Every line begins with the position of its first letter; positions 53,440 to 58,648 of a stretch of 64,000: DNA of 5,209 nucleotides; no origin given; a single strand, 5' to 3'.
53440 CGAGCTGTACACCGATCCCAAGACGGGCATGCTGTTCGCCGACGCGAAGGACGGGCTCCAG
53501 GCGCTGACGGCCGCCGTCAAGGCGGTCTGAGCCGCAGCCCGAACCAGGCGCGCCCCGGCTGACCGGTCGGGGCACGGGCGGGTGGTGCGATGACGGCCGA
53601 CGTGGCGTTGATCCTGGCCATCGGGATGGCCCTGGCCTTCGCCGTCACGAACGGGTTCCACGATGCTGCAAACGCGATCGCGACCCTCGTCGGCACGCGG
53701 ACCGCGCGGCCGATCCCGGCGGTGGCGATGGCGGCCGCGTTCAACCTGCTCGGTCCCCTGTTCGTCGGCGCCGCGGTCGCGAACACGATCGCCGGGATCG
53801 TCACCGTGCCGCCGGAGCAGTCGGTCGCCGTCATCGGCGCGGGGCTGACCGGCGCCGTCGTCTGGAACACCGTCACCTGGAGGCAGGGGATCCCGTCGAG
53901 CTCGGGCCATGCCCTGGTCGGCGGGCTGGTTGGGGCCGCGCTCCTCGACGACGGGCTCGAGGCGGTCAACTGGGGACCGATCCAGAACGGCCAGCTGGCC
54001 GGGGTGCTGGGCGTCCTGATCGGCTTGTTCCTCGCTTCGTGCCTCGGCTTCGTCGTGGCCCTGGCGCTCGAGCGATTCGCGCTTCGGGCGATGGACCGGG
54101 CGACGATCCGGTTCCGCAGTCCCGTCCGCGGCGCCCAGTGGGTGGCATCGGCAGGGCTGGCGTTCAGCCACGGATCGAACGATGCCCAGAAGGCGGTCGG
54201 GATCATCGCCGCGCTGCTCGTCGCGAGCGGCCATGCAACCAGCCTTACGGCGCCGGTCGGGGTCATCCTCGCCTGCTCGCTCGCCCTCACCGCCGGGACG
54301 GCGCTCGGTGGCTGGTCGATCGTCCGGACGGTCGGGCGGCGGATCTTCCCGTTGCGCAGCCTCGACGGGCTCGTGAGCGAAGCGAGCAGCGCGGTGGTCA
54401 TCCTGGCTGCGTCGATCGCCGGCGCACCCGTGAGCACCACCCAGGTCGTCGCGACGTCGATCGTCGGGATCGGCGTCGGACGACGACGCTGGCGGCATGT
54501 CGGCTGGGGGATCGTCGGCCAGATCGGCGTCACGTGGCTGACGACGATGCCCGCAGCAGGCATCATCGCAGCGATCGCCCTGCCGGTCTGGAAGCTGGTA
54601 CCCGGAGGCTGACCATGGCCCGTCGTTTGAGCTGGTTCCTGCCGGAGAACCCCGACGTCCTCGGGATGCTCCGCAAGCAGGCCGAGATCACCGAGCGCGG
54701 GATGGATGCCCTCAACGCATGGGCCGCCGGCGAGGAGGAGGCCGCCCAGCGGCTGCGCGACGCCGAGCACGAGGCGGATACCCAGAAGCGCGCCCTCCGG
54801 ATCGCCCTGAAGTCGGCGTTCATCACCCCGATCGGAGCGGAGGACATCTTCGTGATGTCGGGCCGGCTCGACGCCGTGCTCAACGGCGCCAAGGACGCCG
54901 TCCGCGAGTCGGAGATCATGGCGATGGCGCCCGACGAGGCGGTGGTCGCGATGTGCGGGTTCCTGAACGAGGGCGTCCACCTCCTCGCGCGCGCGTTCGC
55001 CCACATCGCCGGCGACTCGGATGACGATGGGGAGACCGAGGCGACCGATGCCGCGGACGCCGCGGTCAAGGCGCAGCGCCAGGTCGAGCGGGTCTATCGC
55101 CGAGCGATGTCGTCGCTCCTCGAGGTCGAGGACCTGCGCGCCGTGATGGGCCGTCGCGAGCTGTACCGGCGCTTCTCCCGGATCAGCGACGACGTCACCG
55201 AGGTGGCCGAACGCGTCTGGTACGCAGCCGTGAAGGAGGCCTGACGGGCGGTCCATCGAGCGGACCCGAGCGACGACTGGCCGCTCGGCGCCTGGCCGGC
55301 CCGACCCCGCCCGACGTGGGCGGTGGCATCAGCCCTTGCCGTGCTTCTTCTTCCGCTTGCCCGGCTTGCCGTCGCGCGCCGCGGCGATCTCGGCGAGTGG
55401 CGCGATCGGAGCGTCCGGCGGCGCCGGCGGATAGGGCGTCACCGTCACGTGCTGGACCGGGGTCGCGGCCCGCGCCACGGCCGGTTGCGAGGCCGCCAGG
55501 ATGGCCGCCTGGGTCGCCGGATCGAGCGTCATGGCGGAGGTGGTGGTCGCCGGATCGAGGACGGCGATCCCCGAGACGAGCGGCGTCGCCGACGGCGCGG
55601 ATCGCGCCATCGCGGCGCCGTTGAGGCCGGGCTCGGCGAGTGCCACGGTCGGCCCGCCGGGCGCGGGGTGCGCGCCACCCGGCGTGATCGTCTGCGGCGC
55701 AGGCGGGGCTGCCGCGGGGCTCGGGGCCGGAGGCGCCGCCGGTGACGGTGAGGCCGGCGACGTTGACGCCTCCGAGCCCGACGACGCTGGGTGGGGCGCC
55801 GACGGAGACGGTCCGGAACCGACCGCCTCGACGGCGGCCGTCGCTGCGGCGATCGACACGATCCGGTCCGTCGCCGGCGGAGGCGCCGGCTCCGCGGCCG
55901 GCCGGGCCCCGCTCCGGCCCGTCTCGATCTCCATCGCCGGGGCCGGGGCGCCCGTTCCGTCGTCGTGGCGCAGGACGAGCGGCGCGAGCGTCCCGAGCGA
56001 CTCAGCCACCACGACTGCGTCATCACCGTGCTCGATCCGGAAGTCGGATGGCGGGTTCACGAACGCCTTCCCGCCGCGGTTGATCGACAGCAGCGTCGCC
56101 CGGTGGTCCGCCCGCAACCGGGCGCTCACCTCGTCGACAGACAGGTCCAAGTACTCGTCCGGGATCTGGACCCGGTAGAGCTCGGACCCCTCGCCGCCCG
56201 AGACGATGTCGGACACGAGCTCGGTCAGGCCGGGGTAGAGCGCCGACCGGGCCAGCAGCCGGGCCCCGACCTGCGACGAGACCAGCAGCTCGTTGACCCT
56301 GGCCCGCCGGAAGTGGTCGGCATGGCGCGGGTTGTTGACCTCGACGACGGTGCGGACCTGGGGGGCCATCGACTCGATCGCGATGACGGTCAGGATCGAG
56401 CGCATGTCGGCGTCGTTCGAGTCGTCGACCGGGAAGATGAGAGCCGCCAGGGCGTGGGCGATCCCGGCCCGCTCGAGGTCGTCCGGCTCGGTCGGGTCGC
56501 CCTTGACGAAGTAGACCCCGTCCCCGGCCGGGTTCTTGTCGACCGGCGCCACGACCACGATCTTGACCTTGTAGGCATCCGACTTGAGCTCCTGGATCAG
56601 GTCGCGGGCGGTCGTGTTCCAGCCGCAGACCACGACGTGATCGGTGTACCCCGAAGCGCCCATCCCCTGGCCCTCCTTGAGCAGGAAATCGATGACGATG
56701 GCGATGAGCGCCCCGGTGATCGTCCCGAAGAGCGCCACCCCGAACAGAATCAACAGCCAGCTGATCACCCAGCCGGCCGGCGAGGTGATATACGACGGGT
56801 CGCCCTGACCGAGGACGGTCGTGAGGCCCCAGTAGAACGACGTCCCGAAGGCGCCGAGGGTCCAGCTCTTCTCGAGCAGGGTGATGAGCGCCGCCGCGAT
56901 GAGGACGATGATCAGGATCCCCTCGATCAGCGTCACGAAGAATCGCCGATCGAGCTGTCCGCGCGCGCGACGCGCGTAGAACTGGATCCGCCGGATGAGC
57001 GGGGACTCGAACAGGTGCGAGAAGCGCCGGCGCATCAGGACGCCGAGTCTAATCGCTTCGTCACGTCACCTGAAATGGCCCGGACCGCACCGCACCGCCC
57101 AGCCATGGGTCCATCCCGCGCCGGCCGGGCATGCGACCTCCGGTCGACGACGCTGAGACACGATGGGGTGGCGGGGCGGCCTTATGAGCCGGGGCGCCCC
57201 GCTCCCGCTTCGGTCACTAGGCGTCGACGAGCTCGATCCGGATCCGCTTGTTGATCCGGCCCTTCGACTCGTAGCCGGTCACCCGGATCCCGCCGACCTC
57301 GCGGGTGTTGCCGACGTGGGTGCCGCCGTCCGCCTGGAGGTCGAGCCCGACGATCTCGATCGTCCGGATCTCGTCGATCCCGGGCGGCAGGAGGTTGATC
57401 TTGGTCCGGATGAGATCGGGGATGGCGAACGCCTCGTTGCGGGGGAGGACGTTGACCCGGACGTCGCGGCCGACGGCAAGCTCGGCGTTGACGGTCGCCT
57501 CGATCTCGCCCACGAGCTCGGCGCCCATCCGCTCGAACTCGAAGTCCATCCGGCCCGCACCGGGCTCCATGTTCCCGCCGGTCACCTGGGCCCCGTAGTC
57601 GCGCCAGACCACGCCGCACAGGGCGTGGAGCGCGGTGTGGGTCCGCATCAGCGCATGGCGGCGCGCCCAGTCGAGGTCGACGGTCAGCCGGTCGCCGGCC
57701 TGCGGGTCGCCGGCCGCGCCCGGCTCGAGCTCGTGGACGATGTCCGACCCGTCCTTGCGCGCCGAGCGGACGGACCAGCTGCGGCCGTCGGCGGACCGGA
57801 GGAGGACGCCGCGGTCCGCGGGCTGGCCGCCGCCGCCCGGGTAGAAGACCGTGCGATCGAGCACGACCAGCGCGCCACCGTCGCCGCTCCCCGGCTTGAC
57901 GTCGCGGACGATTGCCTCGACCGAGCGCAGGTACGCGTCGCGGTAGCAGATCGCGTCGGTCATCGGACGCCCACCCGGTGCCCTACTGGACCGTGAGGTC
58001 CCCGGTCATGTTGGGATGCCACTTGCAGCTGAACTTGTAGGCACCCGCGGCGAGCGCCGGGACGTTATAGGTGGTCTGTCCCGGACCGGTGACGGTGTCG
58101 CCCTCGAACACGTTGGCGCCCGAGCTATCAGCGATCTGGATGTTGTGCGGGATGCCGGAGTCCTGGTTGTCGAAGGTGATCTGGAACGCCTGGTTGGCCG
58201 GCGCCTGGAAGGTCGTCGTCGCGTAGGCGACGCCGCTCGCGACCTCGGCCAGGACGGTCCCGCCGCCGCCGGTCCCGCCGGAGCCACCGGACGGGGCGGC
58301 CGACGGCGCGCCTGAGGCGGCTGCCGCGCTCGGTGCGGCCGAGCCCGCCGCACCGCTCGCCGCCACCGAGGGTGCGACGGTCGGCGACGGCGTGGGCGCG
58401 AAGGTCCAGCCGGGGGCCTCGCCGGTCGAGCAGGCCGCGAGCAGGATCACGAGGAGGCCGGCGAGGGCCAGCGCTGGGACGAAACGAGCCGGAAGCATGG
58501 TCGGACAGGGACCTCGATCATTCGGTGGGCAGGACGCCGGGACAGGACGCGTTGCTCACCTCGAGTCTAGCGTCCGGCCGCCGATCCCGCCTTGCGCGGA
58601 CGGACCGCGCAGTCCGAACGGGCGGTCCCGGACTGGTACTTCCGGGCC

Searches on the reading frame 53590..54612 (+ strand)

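Call 19: search_protein_families(library=pfam, proteins=[window:53590-54612:+], max_evalue=0.001)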
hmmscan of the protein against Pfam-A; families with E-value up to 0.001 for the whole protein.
window:53590-54612:+ (340 aa): 1 family
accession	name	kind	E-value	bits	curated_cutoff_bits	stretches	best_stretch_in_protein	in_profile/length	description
PF01384.25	PHO4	-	9.4e-74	248.9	33.7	1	21-327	1-350/350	Phosphate transporter family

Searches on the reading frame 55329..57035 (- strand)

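Call 19: search_protein_families(library=pfam, proteins=[window:55329-57035:-], max_evalue=0.001)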
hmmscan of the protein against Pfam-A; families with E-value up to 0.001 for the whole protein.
window:55329-57035:- (568 aa): 2 families
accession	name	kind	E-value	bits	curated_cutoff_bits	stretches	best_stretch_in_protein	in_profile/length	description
PF02254.24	TrkA_N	-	1.5e-13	51.5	23.8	1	134-250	1-113/116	TrkA-N domain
PF22614.2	Slo-like_RCK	-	2.5e-12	47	24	1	131-231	3-119/119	Calcium-activated potassium channel slowpoke-like RCK domain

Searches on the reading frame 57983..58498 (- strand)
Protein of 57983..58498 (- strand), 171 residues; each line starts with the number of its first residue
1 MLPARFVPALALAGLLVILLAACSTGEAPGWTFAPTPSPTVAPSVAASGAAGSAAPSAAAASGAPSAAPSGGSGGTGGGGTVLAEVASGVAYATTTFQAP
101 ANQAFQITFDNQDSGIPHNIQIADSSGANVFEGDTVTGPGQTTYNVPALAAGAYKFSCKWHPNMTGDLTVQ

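Call 19: search_protein_families(library=pfam, proteins=[window:57983-58498:-], max_evalue=0.001)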
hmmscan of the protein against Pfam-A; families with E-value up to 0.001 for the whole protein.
window:57983-58498:- (171 aa): 3 families
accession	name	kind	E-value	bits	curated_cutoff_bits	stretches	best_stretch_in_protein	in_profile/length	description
PF13473.12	Cupredoxin_1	-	8.5e-10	39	27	1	92-170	32-104/104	Cupredoxin-like domain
PF00127.26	Copper-bind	-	5.8e-05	23.9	21.2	1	90-171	12-99/99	Copper binding proteins, plastocyanin/azurin family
PF18962.6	Por_Secre_tail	-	0.00064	20.4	27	1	100-156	5-60/75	Secretion system C-terminal sorting domain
